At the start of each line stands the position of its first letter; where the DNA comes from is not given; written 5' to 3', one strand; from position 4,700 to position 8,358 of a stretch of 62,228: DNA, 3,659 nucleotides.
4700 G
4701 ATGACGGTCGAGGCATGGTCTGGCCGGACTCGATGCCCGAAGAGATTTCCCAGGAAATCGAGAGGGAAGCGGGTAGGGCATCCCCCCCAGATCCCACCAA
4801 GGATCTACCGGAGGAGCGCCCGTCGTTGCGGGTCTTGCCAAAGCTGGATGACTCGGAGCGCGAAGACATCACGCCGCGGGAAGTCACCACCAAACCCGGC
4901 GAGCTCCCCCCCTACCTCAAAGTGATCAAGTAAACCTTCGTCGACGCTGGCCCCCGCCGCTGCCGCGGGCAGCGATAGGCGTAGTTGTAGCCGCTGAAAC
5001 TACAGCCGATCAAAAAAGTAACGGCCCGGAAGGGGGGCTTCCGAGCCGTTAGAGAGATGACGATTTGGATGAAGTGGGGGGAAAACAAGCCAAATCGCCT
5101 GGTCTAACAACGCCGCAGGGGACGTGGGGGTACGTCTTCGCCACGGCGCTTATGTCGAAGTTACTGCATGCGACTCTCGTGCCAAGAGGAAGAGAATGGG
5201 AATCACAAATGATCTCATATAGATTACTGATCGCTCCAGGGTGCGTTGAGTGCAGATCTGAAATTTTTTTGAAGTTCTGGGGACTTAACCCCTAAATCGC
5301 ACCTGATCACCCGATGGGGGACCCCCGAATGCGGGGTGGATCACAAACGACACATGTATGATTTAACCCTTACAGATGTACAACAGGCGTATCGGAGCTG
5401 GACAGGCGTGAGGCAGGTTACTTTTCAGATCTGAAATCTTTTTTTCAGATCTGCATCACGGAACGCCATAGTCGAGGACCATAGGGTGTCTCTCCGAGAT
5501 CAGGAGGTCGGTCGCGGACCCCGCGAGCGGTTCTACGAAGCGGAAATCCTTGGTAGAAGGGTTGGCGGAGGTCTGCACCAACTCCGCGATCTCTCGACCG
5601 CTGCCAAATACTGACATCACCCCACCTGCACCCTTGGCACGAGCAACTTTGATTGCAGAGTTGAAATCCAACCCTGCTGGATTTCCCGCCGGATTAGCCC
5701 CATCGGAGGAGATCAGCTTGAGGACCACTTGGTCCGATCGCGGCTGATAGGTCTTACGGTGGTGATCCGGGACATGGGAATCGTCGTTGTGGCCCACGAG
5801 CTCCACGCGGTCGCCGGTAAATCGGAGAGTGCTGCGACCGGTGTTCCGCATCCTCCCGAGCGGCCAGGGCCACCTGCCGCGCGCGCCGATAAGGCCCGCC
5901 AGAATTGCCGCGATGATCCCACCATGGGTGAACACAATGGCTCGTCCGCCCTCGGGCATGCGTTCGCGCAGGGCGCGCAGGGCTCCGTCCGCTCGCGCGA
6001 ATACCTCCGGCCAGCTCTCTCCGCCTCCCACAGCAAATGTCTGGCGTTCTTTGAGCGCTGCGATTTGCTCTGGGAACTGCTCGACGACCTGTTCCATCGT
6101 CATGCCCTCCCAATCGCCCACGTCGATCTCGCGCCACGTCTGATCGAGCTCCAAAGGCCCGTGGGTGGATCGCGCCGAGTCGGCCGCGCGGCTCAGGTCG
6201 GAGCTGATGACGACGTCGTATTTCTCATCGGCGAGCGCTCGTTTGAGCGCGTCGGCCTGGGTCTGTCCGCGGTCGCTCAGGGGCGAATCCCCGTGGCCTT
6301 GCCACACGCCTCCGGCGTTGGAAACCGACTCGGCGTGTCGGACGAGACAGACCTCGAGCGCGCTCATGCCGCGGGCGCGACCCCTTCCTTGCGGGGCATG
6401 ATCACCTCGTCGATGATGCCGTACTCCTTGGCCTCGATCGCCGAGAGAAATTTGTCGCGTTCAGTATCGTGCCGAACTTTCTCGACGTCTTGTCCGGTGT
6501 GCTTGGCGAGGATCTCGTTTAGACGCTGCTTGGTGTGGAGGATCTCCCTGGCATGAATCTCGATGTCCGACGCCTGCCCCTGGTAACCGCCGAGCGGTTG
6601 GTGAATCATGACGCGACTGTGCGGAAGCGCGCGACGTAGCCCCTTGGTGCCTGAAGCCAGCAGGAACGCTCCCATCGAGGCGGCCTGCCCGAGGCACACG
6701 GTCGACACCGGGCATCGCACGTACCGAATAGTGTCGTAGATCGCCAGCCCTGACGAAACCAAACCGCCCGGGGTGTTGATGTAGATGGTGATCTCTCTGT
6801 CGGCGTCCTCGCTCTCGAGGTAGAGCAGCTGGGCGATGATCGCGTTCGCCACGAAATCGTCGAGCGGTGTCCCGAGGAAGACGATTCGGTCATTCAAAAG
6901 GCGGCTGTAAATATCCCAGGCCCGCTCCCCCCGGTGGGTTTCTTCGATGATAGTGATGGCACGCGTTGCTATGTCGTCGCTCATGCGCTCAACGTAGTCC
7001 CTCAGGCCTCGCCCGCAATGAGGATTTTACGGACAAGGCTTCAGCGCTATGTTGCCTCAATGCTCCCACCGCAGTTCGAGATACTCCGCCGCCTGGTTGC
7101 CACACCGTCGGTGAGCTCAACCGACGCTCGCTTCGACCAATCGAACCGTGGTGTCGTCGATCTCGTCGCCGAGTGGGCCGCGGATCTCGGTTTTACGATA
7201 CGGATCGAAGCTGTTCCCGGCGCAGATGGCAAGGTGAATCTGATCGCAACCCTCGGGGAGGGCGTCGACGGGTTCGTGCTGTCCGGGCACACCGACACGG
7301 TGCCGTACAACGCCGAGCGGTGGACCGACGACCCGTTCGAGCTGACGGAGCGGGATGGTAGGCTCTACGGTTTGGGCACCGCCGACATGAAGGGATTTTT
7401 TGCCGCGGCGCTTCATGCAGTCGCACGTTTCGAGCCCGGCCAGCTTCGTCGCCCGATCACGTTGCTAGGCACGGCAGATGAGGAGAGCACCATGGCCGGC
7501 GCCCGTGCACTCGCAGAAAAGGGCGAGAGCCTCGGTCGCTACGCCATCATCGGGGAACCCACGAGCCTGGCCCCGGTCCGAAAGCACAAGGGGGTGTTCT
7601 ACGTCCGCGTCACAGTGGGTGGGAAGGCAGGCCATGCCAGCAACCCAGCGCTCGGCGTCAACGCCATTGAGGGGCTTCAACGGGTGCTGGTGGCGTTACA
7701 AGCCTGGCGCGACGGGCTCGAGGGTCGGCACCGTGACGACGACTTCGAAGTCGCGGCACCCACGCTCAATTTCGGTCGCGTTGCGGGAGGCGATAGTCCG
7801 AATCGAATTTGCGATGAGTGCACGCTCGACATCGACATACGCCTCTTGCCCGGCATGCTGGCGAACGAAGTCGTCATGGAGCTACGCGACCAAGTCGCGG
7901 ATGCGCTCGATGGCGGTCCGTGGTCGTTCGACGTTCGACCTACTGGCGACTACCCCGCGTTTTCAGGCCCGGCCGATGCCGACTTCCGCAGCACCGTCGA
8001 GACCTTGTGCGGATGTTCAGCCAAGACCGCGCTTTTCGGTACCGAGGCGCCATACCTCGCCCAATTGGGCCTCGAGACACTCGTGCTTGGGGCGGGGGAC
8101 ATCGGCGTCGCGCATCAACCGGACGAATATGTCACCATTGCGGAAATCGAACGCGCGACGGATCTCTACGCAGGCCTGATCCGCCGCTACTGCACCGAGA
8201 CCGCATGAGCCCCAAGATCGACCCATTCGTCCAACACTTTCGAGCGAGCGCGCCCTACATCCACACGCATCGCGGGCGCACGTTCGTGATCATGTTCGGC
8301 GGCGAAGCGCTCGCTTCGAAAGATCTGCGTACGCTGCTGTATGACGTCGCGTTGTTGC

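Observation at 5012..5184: Orphan sigma-54 promoter driving a ~145-nt terminator-bounded RNA with three C-rich loops (candidate anti-Shine-Dalgarno sRNA)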

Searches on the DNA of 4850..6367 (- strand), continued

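Call 52: search_with_rna_model(model_id=R1, sources=[L100, L101, L102, L103], max_evalue=10, filters=off, show_alignments=3)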
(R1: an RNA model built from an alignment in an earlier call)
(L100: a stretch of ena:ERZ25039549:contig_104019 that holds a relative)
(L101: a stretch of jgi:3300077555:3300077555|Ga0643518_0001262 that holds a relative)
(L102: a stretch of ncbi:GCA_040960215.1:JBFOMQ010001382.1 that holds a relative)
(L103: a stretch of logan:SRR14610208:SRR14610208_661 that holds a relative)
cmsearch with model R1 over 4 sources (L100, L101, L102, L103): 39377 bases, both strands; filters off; matches with E-value up to 10: 63.
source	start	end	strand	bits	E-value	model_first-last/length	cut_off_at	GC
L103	5538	5690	-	78.7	8.5e-21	1-151/151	no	0.58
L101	5980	6148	+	39.9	6.3e-10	1-151/151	no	0.7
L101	5688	5748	+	21.3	0.00011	1-151/151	no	0.66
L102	5766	5881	+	20.2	0.00021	1-151/151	no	0.68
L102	5931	6058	-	17.4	0.0013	1-151/151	no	0.67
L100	5681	5787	+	15.6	0.0041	1-151/151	no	0.63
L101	2132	2165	-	14.7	0.0074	112-143/151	no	0.74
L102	6351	6392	-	10.9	0.086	14-54/151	no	0.79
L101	6095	6140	-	9.3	0.24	112-143/151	no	0.74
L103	8871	8969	+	8.9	0.31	1-151/151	no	0.62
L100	3568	3601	-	8.9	0.31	111-144/151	no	0.79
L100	5525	5558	+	8.7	0.36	111-144/151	no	0.35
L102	1848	1968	-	8.5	0.41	1-151/151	no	0.7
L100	4075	4195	+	8.4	0.42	1-151/151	no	0.62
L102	4372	4395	-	8.4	0.45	113-142/151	no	0.79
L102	5332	5367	-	7.9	0.59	16-52/151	no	0.89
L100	5525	5558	-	7.9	0.61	111-144/151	no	0.35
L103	5546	5576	+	7.6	0.74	112-143/151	no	0.71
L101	2132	2165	+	7.5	0.79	112-143/151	no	0.74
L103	5999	6092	-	7.2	0.97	1-151/151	no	0.71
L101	8305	8331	-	6.9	1.1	115-140/151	no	0.81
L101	3748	3765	+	6.7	1.3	27-44/151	no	0.78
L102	1477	1585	+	6.6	1.4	1-151/151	no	0.69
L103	4901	4938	+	6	2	65-102/151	no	0.61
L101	9083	9126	+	5.7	2.4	111-144/151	no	0.82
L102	7721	7760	-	5.5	2.8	14-54/151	no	0.77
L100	4157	4260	-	5.5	2.8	1-151/151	no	0.66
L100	5747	5778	-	5.5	2.8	113-142/151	no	0.69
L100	3408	3425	-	5.4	3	119-136/151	no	0.72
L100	8750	8848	-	5.2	3.5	1-151/151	no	0.72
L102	1133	1170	-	5.2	3.5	14-54/151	no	0.87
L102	4372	4395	+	5.1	3.7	113-142/151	no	0.79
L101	3339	3371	+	5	3.8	18-50/151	no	0.7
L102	6057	6105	+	5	4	112-143/151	no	0.71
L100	8963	9002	-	4.9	4.1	19-49/151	no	0.65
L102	7590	7633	-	4.9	4.3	15-53/151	no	0.75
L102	7446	7480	+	4.8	4.4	17-51/151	no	0.83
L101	3243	3357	-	4.8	4.5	1-151/151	no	0.7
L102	6397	6448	-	4.8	4.5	56-110/151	no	0.71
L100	4292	4333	+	4.7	4.8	13-55/151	no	0.76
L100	9771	9802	+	4.7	4.8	18-50/151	no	0.75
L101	2041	2071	+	4.6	5.1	16-52/151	no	0.84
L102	75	95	+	4.6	5.1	118-137/151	no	0.81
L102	6127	6140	-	4.5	5.5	28-42/151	no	0.71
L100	8251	8368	+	4.4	5.7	1-151/151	no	0.66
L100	7657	7682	-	4.2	6.4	22-46/151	no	0.77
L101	8305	8331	+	4.2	6.7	115-140/151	no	0.81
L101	4809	4847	+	4.2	6.7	13-55/151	no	0.85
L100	2168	2256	+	4.2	6.7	13-55/151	no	0.72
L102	7702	7737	+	4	7.4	15-53/151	no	0.86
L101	2577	2692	+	4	7.5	1-151/151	no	0.68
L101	4420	4442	-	4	7.6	23-45/151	no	0.87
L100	8398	8514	+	3.9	7.8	1-151/151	no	0.69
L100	7129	7159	+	3.9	8.2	19-49/151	no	0.61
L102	6351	6392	+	3.9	8.2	112-143/151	no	0.79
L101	5063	5115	-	3.8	8.3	56-144/151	no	0.79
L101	4875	4906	+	3.8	8.3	18-50/151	no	0.88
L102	6872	6898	-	3.8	8.6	113-142/151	no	0.89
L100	2990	3029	-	3.8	8.6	13-55/151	no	0.73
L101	8845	8882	+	3.8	8.7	15-53/151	no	0.79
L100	648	737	+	3.8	8.7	1-151/151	no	0.64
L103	210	258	+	3.6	9.5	60-106/151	no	0.51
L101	9476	9581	+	3.6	10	14-54/151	no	0.75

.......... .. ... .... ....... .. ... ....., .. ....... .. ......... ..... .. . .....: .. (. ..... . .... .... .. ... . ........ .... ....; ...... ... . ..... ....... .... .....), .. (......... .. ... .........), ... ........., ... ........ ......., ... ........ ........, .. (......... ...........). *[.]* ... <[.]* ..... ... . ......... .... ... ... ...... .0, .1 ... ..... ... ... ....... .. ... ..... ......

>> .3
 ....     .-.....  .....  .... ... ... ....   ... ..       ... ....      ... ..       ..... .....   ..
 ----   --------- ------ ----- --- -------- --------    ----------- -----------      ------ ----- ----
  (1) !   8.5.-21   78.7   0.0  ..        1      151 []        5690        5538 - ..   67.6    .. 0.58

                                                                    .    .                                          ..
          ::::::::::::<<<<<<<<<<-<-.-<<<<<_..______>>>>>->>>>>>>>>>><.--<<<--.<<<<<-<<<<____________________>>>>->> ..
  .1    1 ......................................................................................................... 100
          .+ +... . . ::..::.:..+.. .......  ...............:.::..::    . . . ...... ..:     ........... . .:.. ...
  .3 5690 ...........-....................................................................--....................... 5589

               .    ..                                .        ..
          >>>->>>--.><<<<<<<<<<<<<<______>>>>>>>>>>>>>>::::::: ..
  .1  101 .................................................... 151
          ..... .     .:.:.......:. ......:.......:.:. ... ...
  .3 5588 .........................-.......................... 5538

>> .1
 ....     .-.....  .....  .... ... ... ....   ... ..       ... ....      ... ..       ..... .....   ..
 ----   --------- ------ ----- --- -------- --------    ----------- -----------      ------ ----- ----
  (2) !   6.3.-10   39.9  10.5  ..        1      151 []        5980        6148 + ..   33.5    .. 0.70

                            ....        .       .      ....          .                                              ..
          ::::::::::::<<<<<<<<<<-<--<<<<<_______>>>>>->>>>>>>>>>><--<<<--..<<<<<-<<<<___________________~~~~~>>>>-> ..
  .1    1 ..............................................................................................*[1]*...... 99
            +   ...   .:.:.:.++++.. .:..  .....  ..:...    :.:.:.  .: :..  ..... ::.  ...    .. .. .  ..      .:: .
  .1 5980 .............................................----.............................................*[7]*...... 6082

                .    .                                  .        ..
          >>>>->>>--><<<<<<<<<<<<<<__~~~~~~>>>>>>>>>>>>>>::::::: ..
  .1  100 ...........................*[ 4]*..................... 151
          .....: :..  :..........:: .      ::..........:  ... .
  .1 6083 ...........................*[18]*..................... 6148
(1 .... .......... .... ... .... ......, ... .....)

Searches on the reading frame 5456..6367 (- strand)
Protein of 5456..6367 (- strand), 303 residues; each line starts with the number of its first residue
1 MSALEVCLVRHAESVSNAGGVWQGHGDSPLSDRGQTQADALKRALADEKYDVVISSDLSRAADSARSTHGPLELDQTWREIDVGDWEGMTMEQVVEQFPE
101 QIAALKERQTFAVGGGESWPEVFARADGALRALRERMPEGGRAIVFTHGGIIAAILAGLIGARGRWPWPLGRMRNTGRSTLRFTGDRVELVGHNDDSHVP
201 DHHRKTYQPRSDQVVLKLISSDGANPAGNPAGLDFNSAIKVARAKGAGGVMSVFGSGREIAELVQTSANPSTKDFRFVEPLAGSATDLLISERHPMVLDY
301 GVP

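Call 8: find_related_loci(query=window:5459-6367:-, collection=genome_contigs, flank=4000)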
Query window:5459-6367:- (303 aa) in genome_contigs; peptide patterns used: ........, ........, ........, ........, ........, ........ (x = any residue, [..] = any of these).
137 stretches matched a pattern; 53 encode a relative of the query (tblastn E <= 1e-3); 53 distinct loci.
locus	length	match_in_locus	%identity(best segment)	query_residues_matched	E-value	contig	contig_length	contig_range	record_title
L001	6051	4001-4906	87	1-302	7e-179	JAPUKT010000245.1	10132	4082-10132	MAG: Deltaproteobacteria bacterium isolate KW1-S15_267 KW1-S15_267_cg245, whole genome shotgun sequence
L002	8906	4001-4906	84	1-302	3e-172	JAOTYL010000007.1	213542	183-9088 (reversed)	MAG: Myxococcales bacterium isolate 21_Jan_SF_Bin46 21_Jan_SF_Bin46_scaffold_20_c1, whole genome shotgun sequence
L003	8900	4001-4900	83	4-303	4e-163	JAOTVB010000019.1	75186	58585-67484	MAG: Myxococcales bacterium isolate 13_May_SF_Bin32 13_May_SF_Bin32_scaffold_153_c1, whole genome shotgun sequence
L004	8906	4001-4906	79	1-302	7e-156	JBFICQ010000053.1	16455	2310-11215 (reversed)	MAG: Polyangiales bacterium isolate Mix_sand11.2021.09.D.13 k141_1774532_length_16455_cov_14.1021, whole genome shotgun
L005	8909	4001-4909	70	1-302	5e-141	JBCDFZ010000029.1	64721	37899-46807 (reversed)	MAG: Myxococcota bacterium isolate P01_H01_bin.120 k141_3071604_length_64721_cov_23.0898, whole genome shotgun sequence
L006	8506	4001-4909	68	1-303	3e-138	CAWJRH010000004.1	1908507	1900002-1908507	MAG: uncultured delta proteobacterium isolate MFD03804.bin.1.60 genome assembly, contig: contig_43659, whole genome shot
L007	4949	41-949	69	1-302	2e-137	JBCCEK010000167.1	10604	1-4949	MAG: Myxococcota bacterium isolate P01_B01_bin.105 k141_2841553_length_10604_cov_92.6728, whole genome shotgun sequence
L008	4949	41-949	68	1-302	4e-136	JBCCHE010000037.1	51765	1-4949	MAG: Myxococcota bacterium isolate P01_B01_bin.6 k141_1405049_length_51765_cov_46.3963, whole genome shotgun sequence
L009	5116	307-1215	66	1-303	3e-137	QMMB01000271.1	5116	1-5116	MAG: Deltaproteobacteria bacterium isolate B2_G11 B2_Guay11_scaffold_04675, whole genome shotgun sequence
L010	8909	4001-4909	67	1-303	3e-135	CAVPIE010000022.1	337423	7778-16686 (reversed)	MAG: uncultured delta proteobacterium isolate MFD09964.bin.1.42 genome assembly, contig: contig_8701, whole genome shotg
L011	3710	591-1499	65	1-303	6e-137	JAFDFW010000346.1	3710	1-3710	MAG: Deltaproteobacteria bacterium isolate Meg22_02_Bin_93 Meg22_02_Bin_93_scaffold_79081, whole genome shotgun sequence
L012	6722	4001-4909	65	1-303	1e-133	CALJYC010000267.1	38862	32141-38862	MAG: uncultured bacterium isolate N3_Bin_MAXBIN__017_sub_1 genome assembly, contig: c_000003997850, whole genome shotgun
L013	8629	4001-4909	64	1-303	1e-132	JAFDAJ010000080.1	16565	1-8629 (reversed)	MAG: Deltaproteobacteria bacterium isolate AB_1215_Bin_95 AB_1215_Bin_95_scaffold_3902, whole genome shotgun sequence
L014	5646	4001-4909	66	1-303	3e-132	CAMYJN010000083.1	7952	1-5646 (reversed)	MAG: uncultured Polyangiaceae bacterium isolate FCS_Myxococcota_05 genome assembly, contig: NODE_2675_length_7952_cov_2.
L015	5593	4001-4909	63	1-303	4e-132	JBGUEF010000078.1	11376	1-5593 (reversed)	MAG: Deltaproteobacteria bacterium isolate 35D-01 NODE_78_length_11376_cov_2.844145, whole genome shotgun sequence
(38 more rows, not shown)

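Call 22: search_protein_families(library=pfam, proteins=[window:5456-6367:-])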
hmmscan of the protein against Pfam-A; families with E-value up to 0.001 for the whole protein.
window:5456-6367:- (303 aa): 1 family
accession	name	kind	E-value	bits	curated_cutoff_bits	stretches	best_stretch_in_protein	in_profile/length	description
PF00300.27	His_Phos_1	-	1.1e-46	159.4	21.7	1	6-195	1-193/194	Histidine phosphatase superfamily (branch 1)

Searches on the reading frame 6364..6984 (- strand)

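Call 22: search_protein_families(library=pfam, proteins=[window:6364-6984:-])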
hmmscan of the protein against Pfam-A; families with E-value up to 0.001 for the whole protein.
window:6364-6984:- (206 aa): 2 families
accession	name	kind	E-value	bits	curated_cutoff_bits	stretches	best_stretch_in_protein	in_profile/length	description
PF00574.28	CLP_protease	-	7.6e-82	274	20.2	1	18-196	2-180/182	Clp protease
PF25145.1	NfeD1b_N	-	0.00061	19.9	40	1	59-108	28-77/189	NfeD1b, N-terminal domain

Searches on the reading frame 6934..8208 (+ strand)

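Call 22: search_protein_families(library=pfam, proteins=[window:6934-8208:+])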
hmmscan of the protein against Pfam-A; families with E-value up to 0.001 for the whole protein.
window:6934-8208:+ (424 aa): 2 families
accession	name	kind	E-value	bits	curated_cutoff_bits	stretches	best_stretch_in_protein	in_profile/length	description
PF01546.33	Peptidase_M20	-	3.2e-34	119.1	24.6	1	116-417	2-205/206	Peptidase family M20/M25/M40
PF07687.19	M20_dimer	-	2.8e-22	79.1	21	1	217-325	2-103/107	Peptidase dimerisation domain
